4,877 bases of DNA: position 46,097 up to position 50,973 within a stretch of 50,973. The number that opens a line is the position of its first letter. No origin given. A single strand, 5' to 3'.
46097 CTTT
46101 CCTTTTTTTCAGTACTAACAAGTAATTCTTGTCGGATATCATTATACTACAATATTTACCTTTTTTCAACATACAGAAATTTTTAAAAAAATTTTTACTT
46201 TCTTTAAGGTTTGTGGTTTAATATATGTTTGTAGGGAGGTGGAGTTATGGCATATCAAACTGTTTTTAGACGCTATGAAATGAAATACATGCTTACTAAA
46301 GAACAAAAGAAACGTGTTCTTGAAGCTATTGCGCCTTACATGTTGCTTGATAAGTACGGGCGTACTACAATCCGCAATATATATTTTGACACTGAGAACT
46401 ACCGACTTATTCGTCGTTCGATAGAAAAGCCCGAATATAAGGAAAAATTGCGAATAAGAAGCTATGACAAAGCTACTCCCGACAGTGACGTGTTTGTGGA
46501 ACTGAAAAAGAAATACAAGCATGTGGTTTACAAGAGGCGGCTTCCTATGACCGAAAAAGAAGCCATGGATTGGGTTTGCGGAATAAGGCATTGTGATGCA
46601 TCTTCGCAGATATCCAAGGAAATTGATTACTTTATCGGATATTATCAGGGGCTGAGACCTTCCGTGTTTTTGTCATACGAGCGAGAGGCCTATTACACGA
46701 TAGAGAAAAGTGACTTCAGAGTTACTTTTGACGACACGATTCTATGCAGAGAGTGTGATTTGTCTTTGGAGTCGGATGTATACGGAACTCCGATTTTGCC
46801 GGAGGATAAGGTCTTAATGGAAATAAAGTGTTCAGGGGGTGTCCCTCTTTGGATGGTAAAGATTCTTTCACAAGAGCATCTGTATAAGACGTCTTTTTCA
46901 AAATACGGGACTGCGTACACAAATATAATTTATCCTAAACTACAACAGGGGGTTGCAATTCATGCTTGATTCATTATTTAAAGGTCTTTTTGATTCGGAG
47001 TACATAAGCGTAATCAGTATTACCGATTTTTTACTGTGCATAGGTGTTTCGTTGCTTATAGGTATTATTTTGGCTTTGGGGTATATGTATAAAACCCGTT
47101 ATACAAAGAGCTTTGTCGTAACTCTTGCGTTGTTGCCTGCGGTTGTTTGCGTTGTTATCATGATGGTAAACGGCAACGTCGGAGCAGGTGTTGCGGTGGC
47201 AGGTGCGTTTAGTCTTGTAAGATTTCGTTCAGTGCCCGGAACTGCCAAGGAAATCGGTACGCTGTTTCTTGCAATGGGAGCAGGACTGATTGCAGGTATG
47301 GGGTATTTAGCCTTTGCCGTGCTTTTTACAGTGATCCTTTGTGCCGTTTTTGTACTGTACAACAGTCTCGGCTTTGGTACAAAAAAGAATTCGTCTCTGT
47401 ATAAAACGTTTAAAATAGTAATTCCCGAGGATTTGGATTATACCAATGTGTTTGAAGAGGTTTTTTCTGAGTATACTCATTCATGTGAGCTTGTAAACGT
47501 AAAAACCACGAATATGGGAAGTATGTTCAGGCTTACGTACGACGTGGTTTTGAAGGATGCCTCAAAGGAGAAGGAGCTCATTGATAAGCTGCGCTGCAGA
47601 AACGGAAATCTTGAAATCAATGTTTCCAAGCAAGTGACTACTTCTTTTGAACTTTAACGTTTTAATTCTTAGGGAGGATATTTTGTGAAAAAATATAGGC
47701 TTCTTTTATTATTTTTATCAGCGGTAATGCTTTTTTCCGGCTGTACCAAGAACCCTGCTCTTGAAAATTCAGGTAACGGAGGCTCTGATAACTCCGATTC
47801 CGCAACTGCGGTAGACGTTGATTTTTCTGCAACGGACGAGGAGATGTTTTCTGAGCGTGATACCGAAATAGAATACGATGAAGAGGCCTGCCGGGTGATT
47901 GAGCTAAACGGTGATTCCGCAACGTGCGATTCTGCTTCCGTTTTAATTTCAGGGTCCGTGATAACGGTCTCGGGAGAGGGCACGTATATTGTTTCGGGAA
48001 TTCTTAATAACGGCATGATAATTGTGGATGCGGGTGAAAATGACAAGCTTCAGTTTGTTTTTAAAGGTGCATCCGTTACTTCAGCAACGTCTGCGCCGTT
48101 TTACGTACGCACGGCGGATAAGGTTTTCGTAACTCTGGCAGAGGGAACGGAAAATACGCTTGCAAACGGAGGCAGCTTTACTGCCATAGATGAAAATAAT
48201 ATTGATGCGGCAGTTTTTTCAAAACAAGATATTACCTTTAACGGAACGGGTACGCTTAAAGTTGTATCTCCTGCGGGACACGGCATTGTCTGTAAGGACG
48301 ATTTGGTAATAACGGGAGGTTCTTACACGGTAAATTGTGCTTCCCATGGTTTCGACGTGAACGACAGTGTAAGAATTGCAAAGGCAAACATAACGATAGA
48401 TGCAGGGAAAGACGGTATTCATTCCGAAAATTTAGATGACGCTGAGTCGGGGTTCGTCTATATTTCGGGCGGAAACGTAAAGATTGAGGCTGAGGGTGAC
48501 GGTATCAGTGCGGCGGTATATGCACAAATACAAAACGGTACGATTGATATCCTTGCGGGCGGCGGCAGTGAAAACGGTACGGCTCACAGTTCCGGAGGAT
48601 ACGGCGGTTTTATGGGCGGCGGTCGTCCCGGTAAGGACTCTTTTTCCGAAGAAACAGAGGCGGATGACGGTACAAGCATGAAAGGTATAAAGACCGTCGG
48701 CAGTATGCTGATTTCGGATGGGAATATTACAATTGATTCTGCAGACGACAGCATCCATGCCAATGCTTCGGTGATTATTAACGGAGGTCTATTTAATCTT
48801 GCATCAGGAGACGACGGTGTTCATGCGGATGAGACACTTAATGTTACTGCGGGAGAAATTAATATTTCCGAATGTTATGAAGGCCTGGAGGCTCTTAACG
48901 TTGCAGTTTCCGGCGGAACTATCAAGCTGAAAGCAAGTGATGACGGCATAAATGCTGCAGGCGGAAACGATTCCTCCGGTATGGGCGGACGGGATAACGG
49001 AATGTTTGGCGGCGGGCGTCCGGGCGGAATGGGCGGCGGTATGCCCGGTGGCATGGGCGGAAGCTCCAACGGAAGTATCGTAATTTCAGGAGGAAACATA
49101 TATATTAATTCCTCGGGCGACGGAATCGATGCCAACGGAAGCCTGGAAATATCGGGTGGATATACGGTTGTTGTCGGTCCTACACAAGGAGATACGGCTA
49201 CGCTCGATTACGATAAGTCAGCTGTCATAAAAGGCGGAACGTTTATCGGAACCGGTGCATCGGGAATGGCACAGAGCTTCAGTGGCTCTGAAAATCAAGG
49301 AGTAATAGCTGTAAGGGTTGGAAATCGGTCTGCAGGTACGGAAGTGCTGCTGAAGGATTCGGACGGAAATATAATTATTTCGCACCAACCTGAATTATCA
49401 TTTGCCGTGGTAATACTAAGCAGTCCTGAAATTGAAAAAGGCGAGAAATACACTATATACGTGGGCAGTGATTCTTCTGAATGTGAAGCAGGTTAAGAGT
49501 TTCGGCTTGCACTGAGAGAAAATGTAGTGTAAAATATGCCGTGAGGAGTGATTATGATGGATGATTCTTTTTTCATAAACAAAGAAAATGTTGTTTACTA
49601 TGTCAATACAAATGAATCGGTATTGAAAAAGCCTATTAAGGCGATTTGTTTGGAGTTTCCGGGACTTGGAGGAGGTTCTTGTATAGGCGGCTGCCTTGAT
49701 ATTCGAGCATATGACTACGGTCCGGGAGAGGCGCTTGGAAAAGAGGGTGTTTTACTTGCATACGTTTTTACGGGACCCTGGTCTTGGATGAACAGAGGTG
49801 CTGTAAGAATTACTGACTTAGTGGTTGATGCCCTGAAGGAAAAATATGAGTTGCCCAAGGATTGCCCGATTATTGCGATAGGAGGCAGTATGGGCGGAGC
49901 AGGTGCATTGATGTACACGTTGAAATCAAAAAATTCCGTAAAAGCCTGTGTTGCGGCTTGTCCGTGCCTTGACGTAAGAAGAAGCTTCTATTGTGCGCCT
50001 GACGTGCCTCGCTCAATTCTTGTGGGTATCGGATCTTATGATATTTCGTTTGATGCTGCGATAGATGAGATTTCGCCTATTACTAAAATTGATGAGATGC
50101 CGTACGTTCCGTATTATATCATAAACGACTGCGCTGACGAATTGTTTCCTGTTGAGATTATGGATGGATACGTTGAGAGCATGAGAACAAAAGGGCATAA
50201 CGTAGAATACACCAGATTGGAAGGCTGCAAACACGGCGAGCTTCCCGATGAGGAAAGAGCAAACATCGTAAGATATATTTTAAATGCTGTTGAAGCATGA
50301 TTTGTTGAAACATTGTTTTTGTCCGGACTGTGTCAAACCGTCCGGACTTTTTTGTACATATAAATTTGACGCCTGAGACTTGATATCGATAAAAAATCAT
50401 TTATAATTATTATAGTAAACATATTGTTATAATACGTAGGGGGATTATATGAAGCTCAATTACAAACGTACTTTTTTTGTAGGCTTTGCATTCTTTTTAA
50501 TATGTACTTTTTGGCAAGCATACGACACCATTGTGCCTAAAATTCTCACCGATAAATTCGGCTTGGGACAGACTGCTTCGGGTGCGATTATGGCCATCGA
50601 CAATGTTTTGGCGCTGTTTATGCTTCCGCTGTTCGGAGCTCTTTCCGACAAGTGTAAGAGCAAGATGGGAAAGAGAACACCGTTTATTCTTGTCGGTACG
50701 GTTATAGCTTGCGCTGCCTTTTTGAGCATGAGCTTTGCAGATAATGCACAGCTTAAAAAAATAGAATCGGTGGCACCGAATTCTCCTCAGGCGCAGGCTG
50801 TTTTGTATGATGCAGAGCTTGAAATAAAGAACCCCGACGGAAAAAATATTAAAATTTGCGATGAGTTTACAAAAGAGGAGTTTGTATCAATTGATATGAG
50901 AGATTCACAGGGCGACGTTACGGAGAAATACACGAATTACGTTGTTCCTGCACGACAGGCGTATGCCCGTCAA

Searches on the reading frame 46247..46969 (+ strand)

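Call 74: search_protein_families(library=pfam, proteins=[window:46247-46969:+], max_evalue=0.01)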
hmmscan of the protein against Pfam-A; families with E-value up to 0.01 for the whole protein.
window:46247-46969:+ (240 aa): 1 family
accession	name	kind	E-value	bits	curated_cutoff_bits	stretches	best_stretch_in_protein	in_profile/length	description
PF09359.15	VTC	-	7.7e-43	147.2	23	1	9-225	2-232/235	VTC domain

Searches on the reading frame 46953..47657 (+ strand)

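Call 74: search_protein_families(library=pfam, proteins=[window:46953-47657:+], max_evalue=0.01)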
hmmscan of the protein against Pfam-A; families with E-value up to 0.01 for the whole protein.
window:46953-47657:+ (234 aa): 1 family
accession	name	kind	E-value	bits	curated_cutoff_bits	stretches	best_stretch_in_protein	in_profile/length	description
PF16316.10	DUF4956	-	7.7e-18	65.2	30.6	1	38-196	6-169/169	Domain of unknown function (DUF4956)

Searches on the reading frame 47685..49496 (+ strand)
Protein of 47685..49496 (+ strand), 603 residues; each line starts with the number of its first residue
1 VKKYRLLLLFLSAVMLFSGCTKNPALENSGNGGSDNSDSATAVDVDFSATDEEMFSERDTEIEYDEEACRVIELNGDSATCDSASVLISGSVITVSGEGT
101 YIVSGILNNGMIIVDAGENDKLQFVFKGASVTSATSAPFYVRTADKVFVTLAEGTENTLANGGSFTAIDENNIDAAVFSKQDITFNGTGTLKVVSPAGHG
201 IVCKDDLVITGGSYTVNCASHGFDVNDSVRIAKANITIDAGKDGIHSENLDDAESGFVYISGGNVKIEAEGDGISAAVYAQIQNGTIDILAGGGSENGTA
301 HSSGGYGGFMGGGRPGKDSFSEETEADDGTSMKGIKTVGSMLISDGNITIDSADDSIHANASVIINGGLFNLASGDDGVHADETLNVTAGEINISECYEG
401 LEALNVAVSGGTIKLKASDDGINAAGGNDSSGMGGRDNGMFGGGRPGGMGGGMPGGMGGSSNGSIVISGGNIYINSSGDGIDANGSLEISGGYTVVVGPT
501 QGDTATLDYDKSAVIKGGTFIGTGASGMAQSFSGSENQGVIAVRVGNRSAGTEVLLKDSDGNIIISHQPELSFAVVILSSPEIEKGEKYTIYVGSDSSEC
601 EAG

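Call 74: search_protein_families(library=pfam, proteins=[window:47685-49496:+], max_evalue=0.01)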
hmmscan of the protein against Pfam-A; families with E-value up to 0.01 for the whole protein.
window:47685-49496:+ (603 aa): 1 family
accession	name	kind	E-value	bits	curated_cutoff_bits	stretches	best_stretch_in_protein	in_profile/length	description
PF14262.12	Cthe_2159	-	1.8e-93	313.1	25.8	3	89-378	1-262/262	Carbohydrate-binding domain-containing protein Cthe_2159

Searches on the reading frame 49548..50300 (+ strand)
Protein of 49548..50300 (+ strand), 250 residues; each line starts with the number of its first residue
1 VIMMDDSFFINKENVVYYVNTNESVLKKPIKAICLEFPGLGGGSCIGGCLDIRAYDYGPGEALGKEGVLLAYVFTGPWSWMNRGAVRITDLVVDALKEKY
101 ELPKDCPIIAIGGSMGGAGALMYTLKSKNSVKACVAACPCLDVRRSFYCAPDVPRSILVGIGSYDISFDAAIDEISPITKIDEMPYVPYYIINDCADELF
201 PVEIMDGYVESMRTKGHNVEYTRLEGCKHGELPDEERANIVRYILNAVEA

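Call 74: search_protein_families(library=pfam, proteins=[window:49548-50300:+], max_evalue=0.01)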
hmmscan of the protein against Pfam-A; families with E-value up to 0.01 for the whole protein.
window:49548-50300:+ (250 aa): 5 families
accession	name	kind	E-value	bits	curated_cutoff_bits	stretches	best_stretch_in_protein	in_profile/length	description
PF12146.15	Hydrolase_4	-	1.4e-05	24.9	27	1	91-155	64-124/239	Serine aminopeptidase, S33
PF00561.26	Abhydrolase_1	-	2e-05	24.9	25.8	1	107-139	70-102/245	alpha/beta hydrolase fold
PF00326.27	Peptidase_S9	-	7.7e-05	22.7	22.6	1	92-237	51-195/213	Prolyl oligopeptidase family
PF00756.26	Esterase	-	0.00051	20.3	22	1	90-149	100-158/251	Putative esterase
PF12697.13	Abhydrolase_6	-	0.0062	17.7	26.3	0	33-147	31-94/217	Alpha/beta hydrolase family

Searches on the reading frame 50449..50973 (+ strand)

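Call 74: search_protein_families(library=pfam, proteins=[window:50449-50973:+], max_evalue=0.01)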
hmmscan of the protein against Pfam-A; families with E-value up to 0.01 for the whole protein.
window:50449-50973:+ (175 aa): 5 families
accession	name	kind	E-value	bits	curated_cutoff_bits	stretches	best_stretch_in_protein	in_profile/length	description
PF13347.12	MFS_2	-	2.6e-10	39.9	27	1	20-94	11-85/427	MFS/sugar transport protein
PF07690.21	MFS_1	-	7.3e-09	35.4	33.4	1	13-97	3-291/347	Major Facilitator Superfamily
PF01306.25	LacY_symp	-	2e-05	24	24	1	9-92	8-91/413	LacY proton/sugar symporter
PF03209.21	PUCC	-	0.00011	21.8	21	1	38-97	11-69/401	PUCC protein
PF12832.13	MFS_1_like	-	0.0038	16.8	25.2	1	35-97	27-85/373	MFS_1 like family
